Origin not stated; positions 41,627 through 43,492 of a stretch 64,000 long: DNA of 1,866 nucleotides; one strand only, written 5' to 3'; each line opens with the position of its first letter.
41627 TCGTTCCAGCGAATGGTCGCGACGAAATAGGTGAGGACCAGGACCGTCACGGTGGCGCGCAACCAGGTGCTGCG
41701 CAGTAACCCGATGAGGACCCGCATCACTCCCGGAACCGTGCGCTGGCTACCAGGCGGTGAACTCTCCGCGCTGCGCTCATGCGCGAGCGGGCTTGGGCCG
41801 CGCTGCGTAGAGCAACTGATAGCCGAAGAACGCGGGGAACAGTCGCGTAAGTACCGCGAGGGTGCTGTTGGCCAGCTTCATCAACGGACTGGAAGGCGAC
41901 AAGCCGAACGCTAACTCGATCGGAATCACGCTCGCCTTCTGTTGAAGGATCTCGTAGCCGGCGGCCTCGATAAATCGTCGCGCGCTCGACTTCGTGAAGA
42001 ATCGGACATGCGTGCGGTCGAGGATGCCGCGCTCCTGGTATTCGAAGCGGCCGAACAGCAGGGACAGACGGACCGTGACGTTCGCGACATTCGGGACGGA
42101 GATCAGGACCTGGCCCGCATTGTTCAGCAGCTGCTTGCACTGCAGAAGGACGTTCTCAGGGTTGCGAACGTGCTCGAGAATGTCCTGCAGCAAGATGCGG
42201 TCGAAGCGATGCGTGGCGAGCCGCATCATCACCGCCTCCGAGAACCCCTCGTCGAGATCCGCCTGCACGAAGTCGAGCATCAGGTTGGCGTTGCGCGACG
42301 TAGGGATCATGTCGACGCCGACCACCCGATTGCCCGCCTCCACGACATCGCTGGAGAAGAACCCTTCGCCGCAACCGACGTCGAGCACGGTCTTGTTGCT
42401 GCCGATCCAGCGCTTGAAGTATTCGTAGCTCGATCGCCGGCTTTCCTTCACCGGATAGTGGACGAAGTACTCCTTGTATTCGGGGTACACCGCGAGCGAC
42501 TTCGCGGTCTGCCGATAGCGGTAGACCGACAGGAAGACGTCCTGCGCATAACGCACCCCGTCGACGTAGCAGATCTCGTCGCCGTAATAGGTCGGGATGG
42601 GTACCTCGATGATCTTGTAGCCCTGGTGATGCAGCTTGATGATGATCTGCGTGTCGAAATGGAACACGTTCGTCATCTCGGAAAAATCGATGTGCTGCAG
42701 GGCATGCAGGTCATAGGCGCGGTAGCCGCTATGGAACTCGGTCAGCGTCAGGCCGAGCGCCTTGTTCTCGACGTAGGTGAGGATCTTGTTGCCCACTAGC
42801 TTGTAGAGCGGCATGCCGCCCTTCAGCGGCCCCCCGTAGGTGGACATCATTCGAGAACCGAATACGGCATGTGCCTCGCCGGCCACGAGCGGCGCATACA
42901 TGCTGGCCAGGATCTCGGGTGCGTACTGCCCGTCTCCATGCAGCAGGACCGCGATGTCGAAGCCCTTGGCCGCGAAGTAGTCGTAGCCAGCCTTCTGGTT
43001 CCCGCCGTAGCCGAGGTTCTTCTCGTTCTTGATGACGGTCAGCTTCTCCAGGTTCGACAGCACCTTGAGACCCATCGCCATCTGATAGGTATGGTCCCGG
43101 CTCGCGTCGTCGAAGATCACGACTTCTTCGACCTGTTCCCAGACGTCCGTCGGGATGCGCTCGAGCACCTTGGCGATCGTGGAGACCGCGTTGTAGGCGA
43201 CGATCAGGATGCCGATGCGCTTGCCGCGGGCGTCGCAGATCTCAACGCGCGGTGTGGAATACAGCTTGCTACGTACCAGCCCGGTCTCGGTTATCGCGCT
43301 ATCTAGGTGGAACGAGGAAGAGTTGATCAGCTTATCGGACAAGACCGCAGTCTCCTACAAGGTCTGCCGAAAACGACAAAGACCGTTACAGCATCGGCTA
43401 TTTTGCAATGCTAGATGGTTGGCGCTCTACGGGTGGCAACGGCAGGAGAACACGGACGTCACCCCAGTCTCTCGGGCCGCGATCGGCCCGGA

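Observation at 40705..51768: Expanded three-component periplasmic glycosylation operon: GT2-methyltransferase fusion, flippase-like protein, second methyltransferase and three GT-C-like enzymes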

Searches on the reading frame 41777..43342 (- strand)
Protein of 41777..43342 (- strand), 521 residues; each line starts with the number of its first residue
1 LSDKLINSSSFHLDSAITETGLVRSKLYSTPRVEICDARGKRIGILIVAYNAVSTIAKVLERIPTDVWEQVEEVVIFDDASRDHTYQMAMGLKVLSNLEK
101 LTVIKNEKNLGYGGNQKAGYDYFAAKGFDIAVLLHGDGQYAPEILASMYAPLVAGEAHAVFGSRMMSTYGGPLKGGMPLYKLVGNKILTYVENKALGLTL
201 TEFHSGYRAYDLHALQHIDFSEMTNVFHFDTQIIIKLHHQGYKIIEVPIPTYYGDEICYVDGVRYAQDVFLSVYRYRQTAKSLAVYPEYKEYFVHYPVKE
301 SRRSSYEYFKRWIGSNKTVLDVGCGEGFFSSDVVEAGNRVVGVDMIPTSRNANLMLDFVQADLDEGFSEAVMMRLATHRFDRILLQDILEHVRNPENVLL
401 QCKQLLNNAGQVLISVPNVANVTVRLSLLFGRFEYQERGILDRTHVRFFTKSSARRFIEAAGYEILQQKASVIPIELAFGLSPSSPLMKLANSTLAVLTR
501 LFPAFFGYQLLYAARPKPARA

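Call 4: search_protein_families(library=pfam, proteins=[window:41777-43342:-], max_evalue=0.1)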
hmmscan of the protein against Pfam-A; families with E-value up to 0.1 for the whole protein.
window:41777-43342:- (521 aa): 12 families
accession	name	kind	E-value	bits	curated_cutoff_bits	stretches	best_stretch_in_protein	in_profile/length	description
PF13489.12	Methyltransf_23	-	4.7e-17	62.7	27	1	312-468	19-164/164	Methyltransferase domain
PF00535.33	Glycos_transf_2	-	2.5e-16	60.5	23.3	1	45-217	2-166/168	Glycosyl transferase family 2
PF08241.18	Methyltransf_11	-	6.4e-11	43.2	21.2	1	320-414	1-95/95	Methyltransferase domain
PF13847.12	Methyltransf_31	-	1.3e-10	41.6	27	1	314-418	2-113/145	Methyltransferase domain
PF07021.18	MetW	-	3.3e-10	40.4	21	1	303-430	1-123/193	Methionine biosynthesis protein MetW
PF08242.18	Methyltransf_12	-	1.6e-07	32.4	30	1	320-410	1-96/98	Methyltransferase domain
PF13649.12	Methyltransf_25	-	1.9e-07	32.1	27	1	319-410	1-97/97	Methyltransferase domain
PF08003.17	Methyltransf_9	-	1.9e-05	24.3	23.8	1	316-414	116-217/315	Protein of unknown function (DUF1698)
PF13641.12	Glyco_tranf_2_3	-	2.8e-05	24.7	27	1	43-162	3-120/230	Glycosyltransferase like family 2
PF01728.25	FtsJ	-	0.0049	17.3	24.1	1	313-365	19-77/181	FtsJ-like methyltransferase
PF05175.20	MTS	-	0.03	14.4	23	1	316-433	32-157/170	Methyltransferase small domain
PF02353.26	CMAS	-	0.053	13.3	27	1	317-414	64-164/273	Mycolic acid cyclopropane synthetase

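Call 5: search_protein_families(library=ncbifam, proteins=[window:41777-43342:-], max_evalue=0.1)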
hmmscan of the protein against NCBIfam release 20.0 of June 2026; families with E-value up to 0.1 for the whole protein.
window:41777-43342:- (521 aa): 43 families (the best 25 are shown)
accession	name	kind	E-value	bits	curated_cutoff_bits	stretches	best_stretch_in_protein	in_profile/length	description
TIGR04182.1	glyco_TIGR04182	equivalog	1.2e-18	67.5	325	1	43-279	2-220/293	S-layer glycoprotein N-glycosyltransferase AglJ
TIGR01983.1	UbiG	equivalog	2.4e-14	53.2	102.95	1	315-430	49-167/228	bifunctional 2-polyprenyl-6-hydroxyphenol methylase/3-demethylubiquinol 3-O-methyltransferase UbiG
NF058614.1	PPMAGASynPpgS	equivalog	1.5e-12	47.4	370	1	45-255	4-200/226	polyprenyl-phospho-N-acetylgalactosaminyl synthase PpgS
TIGR02081.1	metW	equivalog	1.6e-10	40.9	189.5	1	306-430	4-123/194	methionine biosynthesis protein MetW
NF041391.1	DPhHxTase_Halo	equivalog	1.3e-08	34.1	375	1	49-250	3-182/213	dolichyl-phosphate hexose transferase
NF011650.0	PRK15068.1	equivalog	3.7e-08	32.6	209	1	315-414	122-225/324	tRNA 5-methoxyuridine(34)/uridine 5-oxyacetic acid(34) synthase CmoB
TIGR00452.1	TIGR00452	equivalog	6.3e-08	31.8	275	1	316-414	118-219/316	tRNA 5-methoxyuridine(34)/uridine 5-oxyacetic acid(34) synthase CmoB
NF043040.1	corrin_prot_MT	hypoth_equivalog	4.2e-07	29.6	180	1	310-415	36-148/216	corrinoid protein-associated methyltransferase CpaM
NF045667.1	MTase_DVU1556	equivalog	4.5e-07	29.5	155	1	315-415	22-120/213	DVU_1556 family methyltransferase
TIGR02021.1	BchM-ChlM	equivalog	1.4e-06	27.9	158.9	1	293-469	28-204/218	magnesium protoporphyrin IX methyltransferase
NF053739.1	GlytfEpsEBac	equivalog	3.2e-06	26.3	450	1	43-111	3-69/265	glycosyltransferase EpsE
NF047649.1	MTase_UXPK_star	exception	7.1e-06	25.2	460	1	316-415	78-182/283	methyltransferase/UXPK-star double selenoprotein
NF010496.0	PRK13915.1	equivalog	7.2e-06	25.3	262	1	39-153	29-143/307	glucosyl-3-phosphoglycerate synthase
TIGR04345.1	ovoA_Cterm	equivalog_domain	8.3e-06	25.5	170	1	369-417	124-172/242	putative 4-mercaptohistidine N1-methyltransferase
TIGR04290.1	meth_Rta_06860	hypoth_equivalog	1.2e-05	24.9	300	1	316-396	50-132/226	TIGR04290 family methyltransferase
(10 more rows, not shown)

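Call 22: search_solved_structures(query=window:41777-43342:-, max_evalue=0.001, show_alignments=2)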
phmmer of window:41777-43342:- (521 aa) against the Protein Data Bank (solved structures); distinct sequences matched with E-value up to 0.001: 11.
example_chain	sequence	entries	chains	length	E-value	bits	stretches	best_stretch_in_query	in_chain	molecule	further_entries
3cc8_A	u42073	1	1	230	1e-23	87.1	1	317-466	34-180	Putative methyltransferase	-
4kdc_A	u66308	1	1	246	2.5e-08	36.3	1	316-423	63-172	3-demethylubiquinone-9 3-methyltransferase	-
4kdr_A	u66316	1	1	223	3.1e-08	36.1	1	316-420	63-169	3-demethylubiquinone-9 3-methyltransferase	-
5dpm_A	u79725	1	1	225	3.2e-08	36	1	316-420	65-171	Ubiquinone biosynthesis O-methyltransferase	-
5mlz_A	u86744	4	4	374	3e-05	26.2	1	40-248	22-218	Dolichol monophosphate mannose synthase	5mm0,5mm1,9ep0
3l8d_A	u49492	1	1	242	8.6e-05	24.7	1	301-416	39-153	Methyltransferase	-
6uak_A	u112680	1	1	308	0.00037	22.6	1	283-415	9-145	SAM dependent methyltransferase LahSB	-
4azw_A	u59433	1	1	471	0.0004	22.5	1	305-410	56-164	WBDD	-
4uw0_A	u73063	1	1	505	0.00041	22.4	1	305-411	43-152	WBDD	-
4ax8_A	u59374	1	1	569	0.00053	22.1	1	305-410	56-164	WBDD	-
4azs_A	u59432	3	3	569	0.00053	22.1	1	305-410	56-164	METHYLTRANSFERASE WBDD | WBDD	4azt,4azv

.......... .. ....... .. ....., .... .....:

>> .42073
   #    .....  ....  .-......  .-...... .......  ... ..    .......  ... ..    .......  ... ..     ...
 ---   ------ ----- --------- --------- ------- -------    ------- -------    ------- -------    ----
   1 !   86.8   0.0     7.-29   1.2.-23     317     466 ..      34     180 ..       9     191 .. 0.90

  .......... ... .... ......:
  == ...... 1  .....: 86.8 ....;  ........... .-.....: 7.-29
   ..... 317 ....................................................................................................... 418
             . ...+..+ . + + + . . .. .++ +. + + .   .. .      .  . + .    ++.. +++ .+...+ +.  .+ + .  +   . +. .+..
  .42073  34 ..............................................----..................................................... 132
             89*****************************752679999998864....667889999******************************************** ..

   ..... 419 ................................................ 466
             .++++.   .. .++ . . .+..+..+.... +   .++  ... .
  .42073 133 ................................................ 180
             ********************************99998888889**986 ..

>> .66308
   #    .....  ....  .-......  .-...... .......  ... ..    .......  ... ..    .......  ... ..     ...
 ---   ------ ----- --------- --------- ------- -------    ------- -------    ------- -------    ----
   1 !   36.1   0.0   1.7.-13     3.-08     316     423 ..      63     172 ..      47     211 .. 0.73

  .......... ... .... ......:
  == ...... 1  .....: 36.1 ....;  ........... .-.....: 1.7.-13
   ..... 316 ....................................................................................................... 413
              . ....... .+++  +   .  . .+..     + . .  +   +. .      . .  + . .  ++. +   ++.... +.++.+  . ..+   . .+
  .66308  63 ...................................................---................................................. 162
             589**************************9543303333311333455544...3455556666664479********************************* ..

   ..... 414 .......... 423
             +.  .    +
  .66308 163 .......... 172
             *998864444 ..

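Call 33: list_cluster_members(proteins=[P0001, window:41777-43342:-, window:45637-47109:-, window:51994-53505:-, window:54108-55928:+])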
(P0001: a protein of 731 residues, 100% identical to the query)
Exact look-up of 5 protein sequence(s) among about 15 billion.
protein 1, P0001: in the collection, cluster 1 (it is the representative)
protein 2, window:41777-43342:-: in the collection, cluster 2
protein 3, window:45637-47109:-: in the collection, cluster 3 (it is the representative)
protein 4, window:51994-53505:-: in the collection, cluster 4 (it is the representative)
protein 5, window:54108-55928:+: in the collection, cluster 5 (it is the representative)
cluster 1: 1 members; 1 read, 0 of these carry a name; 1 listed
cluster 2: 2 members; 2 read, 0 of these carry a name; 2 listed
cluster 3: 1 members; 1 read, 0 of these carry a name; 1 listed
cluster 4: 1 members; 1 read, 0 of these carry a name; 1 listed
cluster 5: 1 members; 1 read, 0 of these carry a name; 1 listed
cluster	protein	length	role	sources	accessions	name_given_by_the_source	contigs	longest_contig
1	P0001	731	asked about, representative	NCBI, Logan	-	-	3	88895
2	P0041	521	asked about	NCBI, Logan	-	-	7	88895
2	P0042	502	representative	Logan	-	-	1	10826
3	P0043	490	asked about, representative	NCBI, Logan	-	-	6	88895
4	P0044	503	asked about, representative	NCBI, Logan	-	-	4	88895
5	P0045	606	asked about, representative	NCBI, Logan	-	-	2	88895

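Call 34: find_homologous_proteins(query=window:41777-43342:-, max_evalue=1e-10)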
Query window:41777-43342:- (521 aa): 8000 proteins with E <= 1e-10 among 8000 candidates; the best 120 are listed.
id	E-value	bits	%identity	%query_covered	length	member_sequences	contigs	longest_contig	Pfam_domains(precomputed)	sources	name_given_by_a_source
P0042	0.0e+0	1024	92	93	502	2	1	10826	PF07021.19,PF13847.13,PF13489.13,PF13641.13,PF13649.13,PF00535.33,PF08241.19,PF08242.19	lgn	-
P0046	4.2e-282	954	85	93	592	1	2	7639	PF07021.19,PF13847.13,PF13489.13,PF13641.13,PF13649.13,PF00535.33,PF08241.19,PF08242.19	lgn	-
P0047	1.8e-270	916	77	99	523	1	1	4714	PF07021.19,PF13847.13,PF13489.13,PF13641.13,PF13649.13,PF00535.33,PF08241.19,PF08242.19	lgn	-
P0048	6.6e-265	898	82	91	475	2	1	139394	PF07021.19,PF13847.13,PF13489.13,PF13641.13,PF13649.13,PF00535.33,PF08241.19,PF08242.19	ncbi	-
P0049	2.7e-254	863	72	97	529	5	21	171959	PF07021.19,PF13847.13,PF13489.13,PF13641.13,PF13649.13,PF00535.33,PF08241.19,PF08242.19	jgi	jgi:2-polyprenyl-3-methyl-5-hydroxy-6-metoxy-1,4-benzoquinol methylase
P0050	9.4e-254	861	76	93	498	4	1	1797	PF07021.19,PF13847.13,PF13489.13,PF08003.18,PF13641.13,PF13649.13,PF00535.33,PF08241.19,PF08242.19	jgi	jgi:2-polyprenyl-3-methyl-5-hydroxy-6-metoxy-1,4-benzoquinol methylase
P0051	1.7e-231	787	70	93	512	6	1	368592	PF07021.19,PF13847.13,PF13489.13,PF08003.18,PF13649.13,PF00535.33,PF08241.19,PF08242.19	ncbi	ncbi:MAG: methyltransferase domain-containing protein [Burkholderiales bacterium]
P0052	1.3e-230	784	70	93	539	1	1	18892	PF07021.19,PF13847.13,PF13489.13,PF13649.13,PF00535.33,PF08241.19,PF08242.19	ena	-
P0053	4.8e-230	783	70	92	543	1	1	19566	PF07021.19,PF13847.13,PF13489.13,PF13649.13,PF00535.33,PF08241.19,PF08242.19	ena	-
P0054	5.5e-230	782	69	92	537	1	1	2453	PF07021.19,PF13847.13,PF13489.13,PF13649.13,PF00535.33,PF08241.19,PF08242.19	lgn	-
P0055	1.0e-229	782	69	93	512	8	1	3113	PF07021.19,PF13847.13,PF13489.13,PF13649.13,PF00535.33,PF08241.19,PF08242.19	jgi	jgi:2-polyprenyl-3-methyl-5-hydroxy-6-metoxy-1,4-benzoquinol methylase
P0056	1.1e-229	781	69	93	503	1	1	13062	PF07021.19,PF13847.13,PF13489.13,PF08003.18,PF13649.13,PF00535.33,PF08241.19,PF08242.19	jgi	jgi:2-polyprenyl-3-methyl-5-hydroxy-6-metoxy-1,4-benzoquinol methylase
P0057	2.9e-229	780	67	94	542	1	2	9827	PF07021.19,PF13847.13,PF13489.13,PF08003.18,PF13649.13,PF00535.33,PF08241.19,PF08242.19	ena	-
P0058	2.4e-228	777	71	92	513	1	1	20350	PF07021.19,PF13847.13,PF13489.13,PF13649.13,PF00535.33,PF08241.19,PF08242.19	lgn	-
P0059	8.9e-228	775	67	94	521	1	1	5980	PF07021.19,PF13847.13,PF13489.13,PF08003.18,PF13649.13,PF00535.33,PF08241.19,PF08242.19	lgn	-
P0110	3.8e-209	714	63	93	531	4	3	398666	PF07021.19,PF13847.13,PF13489.13,PF13649.13,PF00535.33,PF08241.19,PF08242.19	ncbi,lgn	-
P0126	1.0e-206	706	63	93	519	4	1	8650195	PF07021.19,PF13847.13,PF13489.13,PF13649.13,PF00535.33,PF08241.19,PF08242.19,PF05401.17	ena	-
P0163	4.0e-204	697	60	96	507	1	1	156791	PF07021.19,PF13847.13,PF13489.13,PF13649.13,PF00535.33,PF08241.19,PF08242.19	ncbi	-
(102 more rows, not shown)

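Call 35: find_encoding_contigs(protein=P0126, flank=8000, max_places=1)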
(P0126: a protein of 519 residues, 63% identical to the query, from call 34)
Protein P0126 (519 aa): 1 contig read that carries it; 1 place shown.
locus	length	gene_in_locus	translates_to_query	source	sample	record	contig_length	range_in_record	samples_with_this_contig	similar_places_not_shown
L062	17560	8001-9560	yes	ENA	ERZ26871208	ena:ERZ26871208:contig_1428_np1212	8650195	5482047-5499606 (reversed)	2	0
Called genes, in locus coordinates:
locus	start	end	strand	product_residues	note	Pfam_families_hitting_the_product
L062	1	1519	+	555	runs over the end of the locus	PF06418:CTP_synth_N, PF00117:GATase, PF07722:Peptidase_C26 (faint)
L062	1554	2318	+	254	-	PF00793:DAHP_synth_1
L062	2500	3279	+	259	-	PF20033:DUF6438, PF12796:Ank_2, PF13606:Ank_3 (faint), PF13857:Ank_5 (weak), PF00023:Ank (faint), PF13637:Ank_4 (weak)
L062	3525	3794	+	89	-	-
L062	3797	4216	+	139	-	PF01850:PIN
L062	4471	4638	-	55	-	-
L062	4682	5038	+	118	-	PF03551:PadR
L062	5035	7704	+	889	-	PF12704:MacB_PCD, PF02687:FtsX, PF12704:MacB_PCD, PF02687:FtsX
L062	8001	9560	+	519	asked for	PF00535:Glycos_transf_2, PF13489:Methyltransf_23, PF05401:NodS (weak), PF07021:MetW, PF08241:Methyltransf_11, PF08242:Methyltransf_12, PF13649:Methyltransf_25, PF13847:Methyltransf_31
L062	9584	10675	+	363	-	PF10282:Lactonase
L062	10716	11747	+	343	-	PF09084:NMT1, PF13379:NMT1_2 (faint)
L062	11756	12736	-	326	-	PF02900:LigB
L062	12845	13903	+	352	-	PF13379:NMT1_2 (weak), PF09084:NMT1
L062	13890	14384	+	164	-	PF01613:Flavin_Reduct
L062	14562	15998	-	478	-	PF02142:MGS, PF01979:Amidohydro_1, PF07969:Amidohydro_3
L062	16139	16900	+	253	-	-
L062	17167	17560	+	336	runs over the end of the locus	PF13505:OMP_b-brl (faint), PF13568:OMP_b-brl_2 (weak)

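Call 36: find_encoding_contigs(protein=P0110, flank=8000, max_places=1)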
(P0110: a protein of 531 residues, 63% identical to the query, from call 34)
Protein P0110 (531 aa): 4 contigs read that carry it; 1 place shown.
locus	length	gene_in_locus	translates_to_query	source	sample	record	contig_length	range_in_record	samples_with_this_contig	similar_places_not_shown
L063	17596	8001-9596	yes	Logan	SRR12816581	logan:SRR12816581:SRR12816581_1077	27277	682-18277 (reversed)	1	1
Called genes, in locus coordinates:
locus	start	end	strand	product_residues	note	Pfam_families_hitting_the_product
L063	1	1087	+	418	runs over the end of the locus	PF00005:ABC_tran, PF13304:AAA_21 (faint)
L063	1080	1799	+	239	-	PF00132:Hexapep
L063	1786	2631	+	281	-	PF03848:TehB, PF13489:Methyltransf_23, PF02353:CMAS, PF13847:Methyltransf_31, PF08241:Methyltransf_11, PF08242:Methyltransf_12, PF13649:Methyltransf_25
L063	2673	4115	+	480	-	-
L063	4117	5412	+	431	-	PF00534:Glycos_transf_1, PF13692:Glyco_trans_1_4, PF13524:Glyco_trans_1_2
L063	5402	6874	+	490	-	-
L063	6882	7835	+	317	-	PF00535:Glycos_transf_2, PF10111:Glyco_tranf_2_2 (weak), PF13641:Glyco_tranf_2_3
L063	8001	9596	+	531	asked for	PF00535:Glycos_transf_2, PF13489:Methyltransf_23, PF07021:MetW, PF13847:Methyltransf_31, PF08241:Methyltransf_11, PF08242:Methyltransf_12, PF13649:Methyltransf_25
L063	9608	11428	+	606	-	-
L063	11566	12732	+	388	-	PF20706:GT4-conflict (weak), PF00534:Glycos_transf_1, PF13692:Glyco_trans_1_4, PF13524:Glyco_trans_1_2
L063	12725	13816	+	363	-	PF13439:Glyco_transf_4, PF13579:Glyco_trans_4_4, PF20706:GT4-conflict, PF00534:Glycos_transf_1, PF13692:Glyco_trans_1_4, PF13524:Glyco_trans_1_2 (weak)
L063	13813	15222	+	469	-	PF04932:Wzy_C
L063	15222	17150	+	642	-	PF13522:GATase_6, PF13537:GATase_7, PF00733:Asn_synthase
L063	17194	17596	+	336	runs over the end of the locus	PF13439:Glyco_transf_4, PF13579:Glyco_trans_4_4 (weak), PF00534:Glycos_transf_1, PF13692:Glyco_trans_1_4, PF13524:Glyco_trans_1_2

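Call 37: find_encoding_contigs(protein=P0163, flank=8000, max_places=1)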
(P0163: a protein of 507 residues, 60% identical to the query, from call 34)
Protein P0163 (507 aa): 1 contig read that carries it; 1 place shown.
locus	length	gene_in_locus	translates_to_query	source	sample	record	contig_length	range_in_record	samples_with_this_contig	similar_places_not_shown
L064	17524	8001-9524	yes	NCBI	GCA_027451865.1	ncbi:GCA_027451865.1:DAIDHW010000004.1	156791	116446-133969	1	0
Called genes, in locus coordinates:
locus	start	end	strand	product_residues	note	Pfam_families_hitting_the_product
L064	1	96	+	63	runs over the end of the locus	PF11344:DUF3146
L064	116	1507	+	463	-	PF02881:SRP54_N, PF00448:SRP54, PF13604:AAA_30 (weak)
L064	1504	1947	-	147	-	PF13279:4HBT_2, PF03061:4HBT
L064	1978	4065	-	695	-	PF00488:MutS_V, PF20297:MSSS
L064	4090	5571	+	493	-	PF00070:Pyr_redox (faint), PF00890:FAD_binding_2 (weak), PF01266:DAO, PF01593:Amino_oxidase, PF03486:HI0933_like (faint), PF07992:Pyr_redox_2 (weak), PF12831:FAD_oxidored (faint), PF13450:NAD_binding_8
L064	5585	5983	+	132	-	-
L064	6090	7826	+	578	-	-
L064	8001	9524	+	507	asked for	PF00535:Glycos_transf_2, PF07021:MetW (weak), PF13489:Methyltransf_23, PF08241:Methyltransf_11, PF08242:Methyltransf_12, PF13649:Methyltransf_25, PF13847:Methyltransf_31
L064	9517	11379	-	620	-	PF13522:GATase_6, PF13537:GATase_7, PF00733:Asn_synthase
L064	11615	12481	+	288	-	PF00226:DnaJ, PF01556:DnaJ_C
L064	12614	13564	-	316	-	PF02445:NadA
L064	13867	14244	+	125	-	PF14250:AbrB-like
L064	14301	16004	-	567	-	PF02463:SMC_N, PF13175:AAA_15 (weak), PF13476:AAA_23, PF13304:AAA_21 (faint)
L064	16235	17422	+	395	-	PF02670:DXP_reductoisom, PF08436:DXP_redisom_C, PF13288:DXPR_C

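Call 67: predict_structure(alignment_id=A3)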
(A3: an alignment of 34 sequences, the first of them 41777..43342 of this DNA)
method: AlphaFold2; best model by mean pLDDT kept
length: 521 residues; sequences in the alignment: 34
mean_pLDDT: 79.4   pTM: 0.58
mean pLDDT of the five models: 79.4, 79.0, 74.8, 73.5, 72.9
residues with pLDDT >= 90: 162; 70-90: 242; 50-70: 69; < 50: 48
segments of 3 or more residues with pLDDT < 50: 1-32, 433-445
pLDDT, mean of each block of 10 residues (from residue 1): 35 38 35 69 87 72 88 82 73 87 83 87 95 80 84 93 77 70 84 85 82 90 81 87 87 62 79 77 66 62 86 96 89 95 88 94 90 94 91 88 94 88 63 39 56 91 95 72 78 88 86 90 42
secondary structure, 60 per line:
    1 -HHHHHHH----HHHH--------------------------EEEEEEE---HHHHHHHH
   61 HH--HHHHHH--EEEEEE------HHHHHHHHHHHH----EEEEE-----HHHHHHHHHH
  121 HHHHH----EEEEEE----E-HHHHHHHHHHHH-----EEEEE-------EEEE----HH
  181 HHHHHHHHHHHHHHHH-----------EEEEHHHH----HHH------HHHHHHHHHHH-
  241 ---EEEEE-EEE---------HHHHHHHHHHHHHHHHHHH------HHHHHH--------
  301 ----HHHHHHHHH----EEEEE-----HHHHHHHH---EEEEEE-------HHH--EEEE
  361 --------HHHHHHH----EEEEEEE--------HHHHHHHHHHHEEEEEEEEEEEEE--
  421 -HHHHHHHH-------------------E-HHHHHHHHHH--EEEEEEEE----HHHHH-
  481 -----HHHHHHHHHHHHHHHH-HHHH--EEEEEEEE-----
elements in order: H2-8 H13-16 E43-49 H53-62 H65-70 E73-78 H85-96 E101-105 H111-125 E130-135 H142-153 E159-163 E171-174 H179-196 E208-211 H212-215 H229-239 E244-248 E250-252 H262-280 H287-292 H305-313 E318-322 H328-335 E339-344 E357-360 H369-375 E380-386 H395-405 E406-418 H422-429 H451-460 E463-470 H475-479 H486-501 H503-506 E509-516
